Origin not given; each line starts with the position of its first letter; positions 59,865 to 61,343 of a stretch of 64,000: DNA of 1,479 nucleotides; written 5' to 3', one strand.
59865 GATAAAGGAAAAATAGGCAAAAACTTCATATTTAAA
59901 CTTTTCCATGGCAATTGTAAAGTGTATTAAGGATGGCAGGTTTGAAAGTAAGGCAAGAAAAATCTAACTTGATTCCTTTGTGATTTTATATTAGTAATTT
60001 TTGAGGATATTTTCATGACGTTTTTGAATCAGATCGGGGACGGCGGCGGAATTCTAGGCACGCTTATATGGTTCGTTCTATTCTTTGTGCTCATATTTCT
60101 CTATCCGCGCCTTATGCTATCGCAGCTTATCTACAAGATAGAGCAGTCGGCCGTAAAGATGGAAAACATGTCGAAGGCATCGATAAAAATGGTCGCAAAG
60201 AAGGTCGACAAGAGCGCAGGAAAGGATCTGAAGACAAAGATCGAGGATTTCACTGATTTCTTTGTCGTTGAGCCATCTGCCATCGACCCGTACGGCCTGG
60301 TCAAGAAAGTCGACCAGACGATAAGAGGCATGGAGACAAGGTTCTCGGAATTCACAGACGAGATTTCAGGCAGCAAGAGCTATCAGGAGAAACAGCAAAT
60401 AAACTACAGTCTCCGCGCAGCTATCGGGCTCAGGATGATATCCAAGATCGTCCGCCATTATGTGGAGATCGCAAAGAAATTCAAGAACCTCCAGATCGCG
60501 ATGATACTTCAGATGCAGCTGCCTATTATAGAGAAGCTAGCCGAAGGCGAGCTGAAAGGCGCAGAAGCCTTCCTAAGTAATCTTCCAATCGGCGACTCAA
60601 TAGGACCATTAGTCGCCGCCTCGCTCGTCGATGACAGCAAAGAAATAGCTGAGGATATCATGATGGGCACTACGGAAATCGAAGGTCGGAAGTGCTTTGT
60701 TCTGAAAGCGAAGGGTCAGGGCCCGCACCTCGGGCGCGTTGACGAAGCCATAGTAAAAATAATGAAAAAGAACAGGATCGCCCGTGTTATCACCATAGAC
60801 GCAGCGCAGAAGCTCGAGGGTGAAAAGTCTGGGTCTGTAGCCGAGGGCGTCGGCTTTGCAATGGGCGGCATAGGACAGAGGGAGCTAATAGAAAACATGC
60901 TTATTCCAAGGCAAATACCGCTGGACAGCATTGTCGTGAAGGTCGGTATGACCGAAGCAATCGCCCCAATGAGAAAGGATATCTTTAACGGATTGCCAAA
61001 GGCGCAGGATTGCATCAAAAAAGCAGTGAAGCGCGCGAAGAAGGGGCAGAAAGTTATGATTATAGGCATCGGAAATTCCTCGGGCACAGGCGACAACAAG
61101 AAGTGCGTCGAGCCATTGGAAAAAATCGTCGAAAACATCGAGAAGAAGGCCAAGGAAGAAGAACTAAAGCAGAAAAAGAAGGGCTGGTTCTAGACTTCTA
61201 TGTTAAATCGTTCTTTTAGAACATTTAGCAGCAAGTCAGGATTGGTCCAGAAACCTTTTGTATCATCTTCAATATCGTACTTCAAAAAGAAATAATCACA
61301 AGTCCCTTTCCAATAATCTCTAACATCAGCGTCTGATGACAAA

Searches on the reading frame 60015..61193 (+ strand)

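Call 64: search_protein_families(library=pfam, proteins=[window:60015-61193:+], max_evalue=0.0001)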
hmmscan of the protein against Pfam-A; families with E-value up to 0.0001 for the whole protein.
window:60015-61193:+ (392 aa): 2 families
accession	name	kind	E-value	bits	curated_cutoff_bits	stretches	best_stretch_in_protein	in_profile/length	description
PF23542.1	DUF1512_C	-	1e-48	166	25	1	192-357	1-173/175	Domain of unknown function (DUF1512) C-terminal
PF07431.17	DUF1512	-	2.2e-38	132.1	25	1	15-187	3-176/177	Protein of unknown function (DUF1512) N-terminal domain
